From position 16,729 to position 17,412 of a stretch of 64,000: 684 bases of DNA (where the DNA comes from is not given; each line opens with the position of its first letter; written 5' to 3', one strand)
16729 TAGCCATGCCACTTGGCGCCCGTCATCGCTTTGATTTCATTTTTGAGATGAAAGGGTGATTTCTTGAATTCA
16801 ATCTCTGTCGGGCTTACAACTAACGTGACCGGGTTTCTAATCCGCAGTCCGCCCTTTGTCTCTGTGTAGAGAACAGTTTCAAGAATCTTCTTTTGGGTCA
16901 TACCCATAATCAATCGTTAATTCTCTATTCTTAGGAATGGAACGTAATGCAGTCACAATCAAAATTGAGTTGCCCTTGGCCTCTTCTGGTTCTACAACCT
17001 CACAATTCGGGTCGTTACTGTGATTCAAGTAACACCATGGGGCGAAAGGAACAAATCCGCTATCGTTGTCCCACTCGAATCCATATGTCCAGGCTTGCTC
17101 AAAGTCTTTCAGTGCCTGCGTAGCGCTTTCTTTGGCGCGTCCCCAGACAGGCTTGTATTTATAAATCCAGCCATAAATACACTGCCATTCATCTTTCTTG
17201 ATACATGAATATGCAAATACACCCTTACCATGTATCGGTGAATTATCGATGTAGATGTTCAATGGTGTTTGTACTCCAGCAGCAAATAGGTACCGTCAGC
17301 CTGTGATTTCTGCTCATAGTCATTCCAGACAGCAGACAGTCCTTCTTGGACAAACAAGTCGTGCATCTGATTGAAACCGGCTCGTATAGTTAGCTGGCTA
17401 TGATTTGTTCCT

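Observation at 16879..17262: Minimal 127-aa SET-domain methyltransferase in a tailed phage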

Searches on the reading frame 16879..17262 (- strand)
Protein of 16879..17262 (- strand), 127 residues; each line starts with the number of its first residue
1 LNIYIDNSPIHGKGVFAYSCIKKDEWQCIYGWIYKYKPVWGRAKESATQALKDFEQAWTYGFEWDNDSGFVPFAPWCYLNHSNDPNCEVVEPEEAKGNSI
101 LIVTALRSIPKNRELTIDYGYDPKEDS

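Call 3: search_protein_families(library=pfam, proteins=[window:16879-17262:-], max_evalue=1)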
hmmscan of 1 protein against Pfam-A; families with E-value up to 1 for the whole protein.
window:16879-17262:- (127 aa): 2 families
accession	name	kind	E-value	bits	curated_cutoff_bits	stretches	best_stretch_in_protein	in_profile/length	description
PF00856.33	SET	-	3.2e-13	50.4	22.4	1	12-120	1-105/105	SET domain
PF20308.4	TPR-S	-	0.16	13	27.6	1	24-59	51-87/102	Tetratricopeptide Repeats-Sensor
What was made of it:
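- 16879..17262 (-): SET-domain protein gene, 127 aa, TTG start. Pfam SET E 3.2e-13 over the full profile (call 3).
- On SET domain superfamily (Pfam PF00856): 50.4 bits against a cut-off of 22.4, E 3.2e-13, profile positions 1-105 of 105, residues 12-120 (call 3).
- On Chlorovirus vSET-type minimal viral SET: 127 aa, with Pfam SET covering residues 12-120 (call 3).
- Checked: Pfam SET PF00856 scores E 3.2e-13 and 50.4 bits against a cut-off of 22.4, covering profile positions 1-105 of 105 (call 3).
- Full-length Pfam SET match well above the cut-off (call 3).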

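Call 4: search_protein_families(library=phrogs, proteins=[window:16879-17262:-], max_evalue=1)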
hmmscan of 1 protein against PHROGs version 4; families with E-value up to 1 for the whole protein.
window:16879-17262:- (127 aa): 2 families
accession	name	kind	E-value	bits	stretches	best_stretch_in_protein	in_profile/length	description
phrog_28741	-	unknown function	8.3e-05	23.6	1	77-121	52-95/100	-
phrog_34170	-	unknown function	0.00044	20.8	0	3-29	193-219/296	-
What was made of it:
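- Tried and rejected: The best hit is phrog_28741, of unknown function, at E 8e-5 (call 4).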

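Call 5: search_solved_structures(query=window:16879-17262:-, max_evalue=10, show_alignments=3)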
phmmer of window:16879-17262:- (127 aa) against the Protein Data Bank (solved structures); distinct sequences matched with E-value up to 10: 80 (the best 60 are shown).
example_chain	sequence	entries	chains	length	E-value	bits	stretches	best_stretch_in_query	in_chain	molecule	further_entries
5f59_A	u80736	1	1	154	1.4e-07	34.7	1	2-126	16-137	Histone-lysine N-methyltransferase 2C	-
5f6k_C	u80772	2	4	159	1.5e-07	34.5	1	2-126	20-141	Histone-lysine N-methyltransferase 2C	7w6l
6kiw_K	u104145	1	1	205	3.1e-07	33.5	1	2-126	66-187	Histone-lysine N-methyltransferase 2C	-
4z4p_A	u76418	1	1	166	3.7e-07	33.3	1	2-126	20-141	Histone-lysine N-methyltransferase 2D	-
9yl3_K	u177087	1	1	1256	1.7e-05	27.9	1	2-126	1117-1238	[histone H3]-lysine(4) N-methyltransferase,Histone-lysine N-methyltransferase 2D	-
9yle_K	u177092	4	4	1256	1.7e-05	27.9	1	2-126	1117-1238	[histone H3]-lysine(4) N-methyltransferase,Histone-lysine N-methyltransferase 2D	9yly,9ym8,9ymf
7w67_C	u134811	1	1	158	9e-05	25.5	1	6-125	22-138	Histone-lysine N-methyltransferase 2A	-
7w6a_C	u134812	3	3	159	9.2e-05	25.5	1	6-125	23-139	Histone-lysine N-methyltransferase 2A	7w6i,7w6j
7u5v_A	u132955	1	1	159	9.2e-05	25.5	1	6-125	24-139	Histone-lysine N-methyltransferase 2A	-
5f5e_A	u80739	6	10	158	9.4e-05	25.5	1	6-125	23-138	Histone-lysine N-methyltransferase 2A | Histone-lysine N-methyltransferase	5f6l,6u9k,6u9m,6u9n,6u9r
6pwv_C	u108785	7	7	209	0.00021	24.3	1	6-125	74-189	Histone-lysine N-methyltransferase 2A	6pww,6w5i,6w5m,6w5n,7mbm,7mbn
2w5y_A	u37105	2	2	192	0.00028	23.9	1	6-125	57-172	HISTONE-LYSINE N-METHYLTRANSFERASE HRX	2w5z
7bre_B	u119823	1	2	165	0.00037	23.6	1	7-125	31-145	Histone-lysine N-methyltransferase 2B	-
6kiu_K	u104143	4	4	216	0.0004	23.4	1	6-125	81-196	Histone-lysine N-methyltransferase 2A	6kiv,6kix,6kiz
7ud5_K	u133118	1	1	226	0.00045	23.3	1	6-125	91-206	cDNA FLJ56846, highly similar to Zinc finger protein HRX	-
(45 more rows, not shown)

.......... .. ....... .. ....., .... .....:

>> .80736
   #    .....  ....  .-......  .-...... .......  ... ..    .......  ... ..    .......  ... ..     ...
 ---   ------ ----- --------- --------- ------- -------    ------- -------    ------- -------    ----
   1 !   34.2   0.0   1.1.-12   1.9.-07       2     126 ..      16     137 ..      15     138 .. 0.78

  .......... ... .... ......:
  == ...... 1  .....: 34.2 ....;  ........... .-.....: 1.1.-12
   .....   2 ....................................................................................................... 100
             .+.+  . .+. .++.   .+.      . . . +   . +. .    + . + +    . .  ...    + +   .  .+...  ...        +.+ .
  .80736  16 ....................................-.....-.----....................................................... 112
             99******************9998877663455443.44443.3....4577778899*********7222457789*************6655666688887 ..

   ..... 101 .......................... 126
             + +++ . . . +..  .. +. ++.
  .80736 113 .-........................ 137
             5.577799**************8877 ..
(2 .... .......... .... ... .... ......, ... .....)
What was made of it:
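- Checked: A sequence search of the PDB gives MLL3 SET at 1.4e-7 and vSET at 2.4e-3 (call 5).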

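Call 7: search_dna_similar(query=window:16879-17262:-, collection=phages, mode=protein, max_rows=40, max_evalue=0.01)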
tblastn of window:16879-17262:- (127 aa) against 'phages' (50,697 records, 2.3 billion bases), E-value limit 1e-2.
Records with a match: 2; places in all: 2; records where one place covers at least 80% of the query: 2.
Best place of each record, by identity: <60% 2.
By first word of the organism name: uncultured 2.
By host as written in the record: - 2.
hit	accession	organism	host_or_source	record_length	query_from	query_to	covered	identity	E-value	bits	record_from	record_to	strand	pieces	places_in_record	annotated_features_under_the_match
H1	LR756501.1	uncultured phage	metagenomic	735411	2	122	95%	32.2%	2e-3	42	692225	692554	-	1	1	record has no annotation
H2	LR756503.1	uncultured phage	metagenomic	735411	2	122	95%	32.2%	2e-3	42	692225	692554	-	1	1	record has no annotation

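Call 12: find_homologous_proteins(query=window:16879-17262:-, max_evalue=0.001)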
Query window:16879-17262:- (127 aa): 3 proteins with E <= 0.001 among 3 candidates.
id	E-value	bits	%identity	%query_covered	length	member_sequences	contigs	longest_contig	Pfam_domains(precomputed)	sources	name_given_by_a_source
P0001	7.0e-86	303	99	100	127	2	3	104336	PF00856.34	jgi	-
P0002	2.8e-69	249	83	100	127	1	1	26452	PF00856.34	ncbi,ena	-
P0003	5.6e-16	77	41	95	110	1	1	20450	PF00856.34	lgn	-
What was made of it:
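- Tried and rejected: The word-indexed protein search with the single protein found only 3 homologs (call 12).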

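Call 14: find_encoding_contigs(protein=P0001, flank=10000, max_places=4)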
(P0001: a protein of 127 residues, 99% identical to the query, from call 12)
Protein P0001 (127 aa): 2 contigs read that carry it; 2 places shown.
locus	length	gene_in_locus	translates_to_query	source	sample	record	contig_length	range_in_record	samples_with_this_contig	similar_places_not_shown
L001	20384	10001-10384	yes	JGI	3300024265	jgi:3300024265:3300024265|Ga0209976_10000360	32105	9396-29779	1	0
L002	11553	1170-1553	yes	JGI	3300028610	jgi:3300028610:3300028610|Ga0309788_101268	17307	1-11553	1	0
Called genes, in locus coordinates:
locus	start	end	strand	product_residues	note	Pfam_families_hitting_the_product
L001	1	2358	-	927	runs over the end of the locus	PF19263:DUF5906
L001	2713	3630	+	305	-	PF02195:ParB_N (weak), PF17762:HTH_ParB (weak)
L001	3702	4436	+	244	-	-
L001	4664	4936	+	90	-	-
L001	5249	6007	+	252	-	-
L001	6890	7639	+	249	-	-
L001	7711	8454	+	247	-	-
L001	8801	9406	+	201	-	-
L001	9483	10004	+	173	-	-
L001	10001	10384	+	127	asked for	PF00856:SET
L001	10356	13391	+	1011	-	-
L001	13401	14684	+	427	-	-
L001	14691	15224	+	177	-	-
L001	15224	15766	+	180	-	-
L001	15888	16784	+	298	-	PF02195:ParB_N (weak), PF17762:HTH_ParB (faint)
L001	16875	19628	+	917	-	PF00476:DNA_pol_A (faint)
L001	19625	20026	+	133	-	-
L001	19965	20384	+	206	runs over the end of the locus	PF00383:dCMP_cyt_deam_1, PF14437:MafB19-deam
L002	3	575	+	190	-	?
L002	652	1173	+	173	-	-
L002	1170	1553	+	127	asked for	PF00856:SET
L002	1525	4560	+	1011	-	-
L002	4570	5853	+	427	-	-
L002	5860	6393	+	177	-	-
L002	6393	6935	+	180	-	-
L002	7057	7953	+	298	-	PF02195:ParB_N (weak), PF17762:HTH_ParB (faint)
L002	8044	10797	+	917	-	PF00476:DNA_pol_A (faint)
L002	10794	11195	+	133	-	-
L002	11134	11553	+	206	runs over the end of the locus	PF00383:dCMP_cyt_deam_1, PF14437:MafB19-deam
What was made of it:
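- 16879..16907 (-): 29-nt overlap of the SET 3' end with the start of the SNF2 helicase gene (ATG at 16907), suggesting translational coupling. The gene caller gives a 1011-aa helicase starting inside SET in L001 and L002 (call 14).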

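Call 16: find_encoding_contigs(protein=P0002, flank=10000, max_places=3)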
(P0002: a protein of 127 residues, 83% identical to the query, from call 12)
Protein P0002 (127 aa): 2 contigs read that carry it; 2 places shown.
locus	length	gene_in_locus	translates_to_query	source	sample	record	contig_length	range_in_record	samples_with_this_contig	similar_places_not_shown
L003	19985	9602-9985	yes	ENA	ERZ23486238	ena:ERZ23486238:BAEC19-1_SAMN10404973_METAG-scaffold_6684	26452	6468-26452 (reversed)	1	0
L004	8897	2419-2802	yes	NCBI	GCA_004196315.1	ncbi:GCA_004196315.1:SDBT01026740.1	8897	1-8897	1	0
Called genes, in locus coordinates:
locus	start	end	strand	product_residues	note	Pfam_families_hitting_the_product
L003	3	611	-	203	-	?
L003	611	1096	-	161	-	PF18909:dGTP_diPhyd_N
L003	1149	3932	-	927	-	PF19263:DUF5906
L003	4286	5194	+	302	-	PF02195:ParB_N (weak), PF17762:HTH_ParB (faint)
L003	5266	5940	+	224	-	-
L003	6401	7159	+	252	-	-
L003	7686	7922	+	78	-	-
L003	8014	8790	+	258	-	-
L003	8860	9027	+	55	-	-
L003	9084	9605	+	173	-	-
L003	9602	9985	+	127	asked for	PF00856:SET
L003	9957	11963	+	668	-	PF00176:SNF2-rel_dom (faint)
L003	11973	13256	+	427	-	-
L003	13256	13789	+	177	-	-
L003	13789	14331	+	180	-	-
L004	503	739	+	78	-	-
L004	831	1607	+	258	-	-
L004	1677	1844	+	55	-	-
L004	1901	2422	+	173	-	-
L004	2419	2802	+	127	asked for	PF00856:SET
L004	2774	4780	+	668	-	PF00176:SNF2-rel_dom (faint)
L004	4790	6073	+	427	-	-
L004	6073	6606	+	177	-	-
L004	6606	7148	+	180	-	-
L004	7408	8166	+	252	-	PF17762:HTH_ParB (faint)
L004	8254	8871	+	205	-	-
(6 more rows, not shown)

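Call 17: find_encoding_contigs(protein=P0003, flank=10000, max_places=3)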
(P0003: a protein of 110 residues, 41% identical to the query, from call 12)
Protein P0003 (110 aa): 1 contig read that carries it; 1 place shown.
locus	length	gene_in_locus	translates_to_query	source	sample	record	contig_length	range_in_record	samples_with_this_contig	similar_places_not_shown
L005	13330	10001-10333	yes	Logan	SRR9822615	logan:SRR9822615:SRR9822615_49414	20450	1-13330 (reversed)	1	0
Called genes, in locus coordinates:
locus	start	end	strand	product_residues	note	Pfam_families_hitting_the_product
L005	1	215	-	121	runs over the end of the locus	-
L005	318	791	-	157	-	-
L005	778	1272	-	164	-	-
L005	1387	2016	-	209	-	-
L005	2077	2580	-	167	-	-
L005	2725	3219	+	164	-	PF07463:NUMOD4, PF13392:HNH_3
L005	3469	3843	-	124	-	-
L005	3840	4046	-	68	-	-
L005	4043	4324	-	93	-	-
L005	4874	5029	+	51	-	-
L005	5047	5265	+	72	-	-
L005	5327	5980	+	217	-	-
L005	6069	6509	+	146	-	-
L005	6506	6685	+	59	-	-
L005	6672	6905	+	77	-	-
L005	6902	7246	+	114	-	-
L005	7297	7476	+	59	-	-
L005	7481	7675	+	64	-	PF23768:DUF7167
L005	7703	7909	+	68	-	-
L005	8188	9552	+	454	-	-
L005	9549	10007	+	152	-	-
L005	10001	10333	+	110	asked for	PF00856:SET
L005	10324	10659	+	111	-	-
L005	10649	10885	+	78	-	-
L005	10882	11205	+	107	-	-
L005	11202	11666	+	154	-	-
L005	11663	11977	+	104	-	-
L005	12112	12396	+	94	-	-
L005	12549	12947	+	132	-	-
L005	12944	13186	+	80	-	-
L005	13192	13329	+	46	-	?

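Call 19: search_protein_representatives(alignment_id=A1)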
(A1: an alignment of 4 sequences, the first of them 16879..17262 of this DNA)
Query: 4 sequences, 127 profile positions. Proteins with E-value up to 0.001 (for the whole library): 983; up to 1e-10: 46; up to 1e-30: 1. The best 150 are listed.
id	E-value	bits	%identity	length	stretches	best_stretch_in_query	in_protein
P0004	8.3e-34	132.5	-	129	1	1-126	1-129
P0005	1.7e-29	118.6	-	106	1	1-125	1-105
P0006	1.4e-27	112.4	-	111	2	59-125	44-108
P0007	1.4e-27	112.4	-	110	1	1-124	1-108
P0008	1.9e-27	112.0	-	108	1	1-125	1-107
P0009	3.0e-27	111.3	-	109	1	1-124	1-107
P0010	3.6e-27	111.0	-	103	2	59-122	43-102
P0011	6.3e-27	110.2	-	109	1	1-124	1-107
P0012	1.1e-25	106.2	-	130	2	59-126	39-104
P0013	7.3e-25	103.6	-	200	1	1-123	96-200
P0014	9.3e-25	103.2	-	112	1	1-125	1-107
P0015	8.2e-24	100.2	-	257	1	1-120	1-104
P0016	5.1e-23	97.6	-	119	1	2-125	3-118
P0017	5.2e-23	97.6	-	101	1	1-123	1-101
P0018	5.9e-23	97.4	-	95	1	52-126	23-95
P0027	3.4e-18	82.0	-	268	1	1-122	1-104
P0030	7.4e-16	74.5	-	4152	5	9-120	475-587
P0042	4.7e-12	62.2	-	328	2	2-121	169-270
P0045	3.4e-11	59.4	-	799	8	78-121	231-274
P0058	3.4e-10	56.2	-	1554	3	48-121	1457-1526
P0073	1.3e-09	54.3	-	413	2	2-121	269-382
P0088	1.0e-08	51.4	-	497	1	3-122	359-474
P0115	4.5e-08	49.3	-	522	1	3-122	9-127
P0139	1.1e-07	48.1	-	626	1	5-120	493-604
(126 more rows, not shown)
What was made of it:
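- Tried and rejected: The exhaustive profile search was needed to find the family (call 19).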

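Call 21: find_related_loci(query=A2, collection=viral_contigs, flank=6000)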
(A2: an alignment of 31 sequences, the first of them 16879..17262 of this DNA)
Query A2 (127 aa) in viral_contigs; peptide patterns used: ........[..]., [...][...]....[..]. (x = any residue, [..] = any of these).
600 stretches matched a pattern (row limit reached: there are more); 116 encode a relative of the query (tblastn E <= 1e-3); the best 80 are kept; 80 distinct loci.
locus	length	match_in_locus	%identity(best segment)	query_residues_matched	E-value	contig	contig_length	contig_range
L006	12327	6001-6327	35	3-120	2e-10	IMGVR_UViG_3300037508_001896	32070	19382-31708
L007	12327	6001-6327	35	3-120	2e-10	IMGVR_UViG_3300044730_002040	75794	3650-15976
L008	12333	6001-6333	34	3-122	2e-9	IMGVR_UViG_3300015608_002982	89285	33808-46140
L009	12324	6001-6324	31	3-120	3e-9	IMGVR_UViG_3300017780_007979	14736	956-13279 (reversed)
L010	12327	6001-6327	34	3-120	3e-9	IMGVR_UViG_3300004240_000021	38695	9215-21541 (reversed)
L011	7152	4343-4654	32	5-122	5e-9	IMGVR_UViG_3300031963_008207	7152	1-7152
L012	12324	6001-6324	31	3-120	5e-9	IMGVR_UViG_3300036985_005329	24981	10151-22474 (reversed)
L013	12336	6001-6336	33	5-119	9e-9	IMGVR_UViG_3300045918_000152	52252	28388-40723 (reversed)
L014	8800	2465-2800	31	1-122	1e-8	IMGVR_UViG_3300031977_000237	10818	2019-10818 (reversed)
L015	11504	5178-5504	33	3-120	2e-8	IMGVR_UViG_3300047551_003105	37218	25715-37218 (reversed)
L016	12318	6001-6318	34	5-119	2e-8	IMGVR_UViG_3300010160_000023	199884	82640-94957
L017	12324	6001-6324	30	1-120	2e-8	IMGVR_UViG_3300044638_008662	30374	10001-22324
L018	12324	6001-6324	30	1-120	2e-8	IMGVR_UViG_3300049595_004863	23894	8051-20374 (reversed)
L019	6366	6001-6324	31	3-120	2e-8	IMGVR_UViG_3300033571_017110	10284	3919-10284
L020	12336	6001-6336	33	3-120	3e-8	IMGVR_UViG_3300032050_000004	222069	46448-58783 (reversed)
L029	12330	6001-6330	31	1-119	5e-7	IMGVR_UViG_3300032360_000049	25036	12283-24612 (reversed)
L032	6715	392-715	34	3-120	1e-6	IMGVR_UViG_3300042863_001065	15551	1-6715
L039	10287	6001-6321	30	3-120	2e-6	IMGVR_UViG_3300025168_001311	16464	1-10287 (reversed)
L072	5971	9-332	30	5-123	1e-5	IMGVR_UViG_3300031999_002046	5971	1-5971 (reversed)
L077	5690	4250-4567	31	1-119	1e-5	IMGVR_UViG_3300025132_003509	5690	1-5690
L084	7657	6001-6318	29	1-119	3e-5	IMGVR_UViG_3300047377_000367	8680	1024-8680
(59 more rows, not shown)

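Call 33: predict_structure(alignment_id=A2)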
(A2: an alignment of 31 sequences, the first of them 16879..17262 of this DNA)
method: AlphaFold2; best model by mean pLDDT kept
length: 127 residues; sequences in the alignment: 31
mean_pLDDT: 86.8   pTM: 0.79
mean pLDDT of the five models: 86.8, 86.5, 85.5, 85.1, 84.1
residues with pLDDT >= 90: 72; 70-90: 37; 50-70: 16; < 50: 2
segments of 3 or more residues with pLDDT < 50: none
pLDDT, mean of each block of 10 residues (from residue 1): 96 97 97 76 55 75 88 96 97 80 98 96 74
secondary structure, 60 per line:
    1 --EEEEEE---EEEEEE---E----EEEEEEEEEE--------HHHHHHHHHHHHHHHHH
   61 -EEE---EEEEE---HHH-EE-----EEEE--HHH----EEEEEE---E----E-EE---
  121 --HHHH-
elements in order: E3-8 E12-17 E26-35 H44-60 E62-64 E68-72 E87-90 E100-105 H123-126
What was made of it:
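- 17089..17148 (-): 20-residue insert (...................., residues 39-58) in the variable SET-I region, predicted helical. Model confidence is lowest over residues 31-60 (10-residue block means 76, 55, 75; helix 44-60) (call 33).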

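Call 37: fold_search(model_id=the predicted structure, library=pdb)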
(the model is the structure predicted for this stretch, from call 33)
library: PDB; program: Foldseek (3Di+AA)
matches with E <= 10: 574; with E <= 0.001: 354
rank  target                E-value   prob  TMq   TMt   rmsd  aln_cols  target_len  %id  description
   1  6u9m_A                1.9e-09  1.00  0.67  0.59   4.2       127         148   24  MLL1 SET N3861I/Q3867L bound to inhibitor 16 (TC-5109) (released 2020-07-01)
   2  6u9n_B                3.2e-09  1.00  0.68  0.59   4.2       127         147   24  MLL1 SET N3861I/Q3867L bound to inhibitor 14 (TC-5139) (released 2020-07-01)
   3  6u9k_B                4.7e-09  1.00  0.68  0.59   4.2       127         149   24  MLL1 SET N3861I/Q3867L bound to inhibitor 18 (TC-5153) (released 2020-07-01)
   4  7w6l_E                5.0e-09  1.00  0.65  0.56   4.5       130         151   31  The crystal structure of MLL3-RBBP5-ASH2L in complex with H3K4me0 peptide (released 2022-09-07)
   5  5f5e                  5.6e-09  1.00  0.66  0.58   4.2       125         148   25  The Crystal Structure of MLL1 SET domain with N3816I/Q3867L mutation (released 2016-02-24)
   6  6u9n_A                7.5e-09  1.00  0.66  0.58   4.2       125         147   25  MLL1 SET N3861I/Q3867L bound to inhibitor 14 (TC-5139) (released 2020-07-01)
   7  6u9k_A                8.0e-09  1.00  0.68  0.59   4.2       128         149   24  MLL1 SET N3861I/Q3867L bound to inhibitor 18 (TC-5153) (released 2020-07-01)
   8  3kma_A                1.0e-08  1.00  0.63  0.75   5.1       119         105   24  Crystal Structure of vSET under Condition A (released 2010-11-10)
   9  7w67_C                1.6e-08  1.00  0.65  0.54   4.2       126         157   23  The crystal structure of MLL1 (N3861I/Q3867L/C3882SS)-RBBP5-ASH2L in complex with H3K4me0 peptide (released 2022-09-07)
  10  5f6k_E                1.7e-08  1.00  0.63  0.55   4.5       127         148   31  Crystal structure of the MLL3-Ash2L-RbBP5 complex (released 2016-02-24)
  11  7w6l_C                2.9e-08  1.00  0.64  0.53   4.4       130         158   31  The crystal structure of MLL3-RBBP5-ASH2L in complex with H3K4me0 peptide (released 2022-09-07)
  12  5h6z_B                3.2e-08  1.00  0.63  0.67   3.9       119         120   20  Crystal structure of Set7, a novel histone methyltransferase in Schizossacharomyces pombe (released 2017-11-22)
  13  4z4p                  3.4e-08  1.00  0.67  0.54   4.9       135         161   29  Structure of the MLL4 SET Domain (released 2015-09-09)
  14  2w5z_A                4.3e-08  1.00  0.63  0.47   4.5       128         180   24  Ternary Complex of the Mixed Lineage Leukaemia (MLL1) SET Domain with the cofactor product S-Adenosylhomocysteine and  (released 2009-02-10)
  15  8fyh_A                4.8e-08  1.00  0.65  0.19   4.4       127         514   22  G4 RNA-mediated PRC2 dimer (released 2023-10-04)
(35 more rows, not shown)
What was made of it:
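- On SET domain superfamily (Pfam PF00856): 354 PDB matches at E<=1e-3, and the 50 best listed are all SET domains, top E 1.9e-9 (calls 33, 37).
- Checked: The AlphaFold model has pLDDT 86.8, and Foldseek against the PDB gives MLL1/MLL3 SET at E 2e-9 and vSET with TM 0.75 (calls 33, 37).
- Confident SET-fold model, with best matches MLL1/MLL3 SET and vSET (calls 33, 37). The nearest structures are all histone-lysine methyltransferases (call 37).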
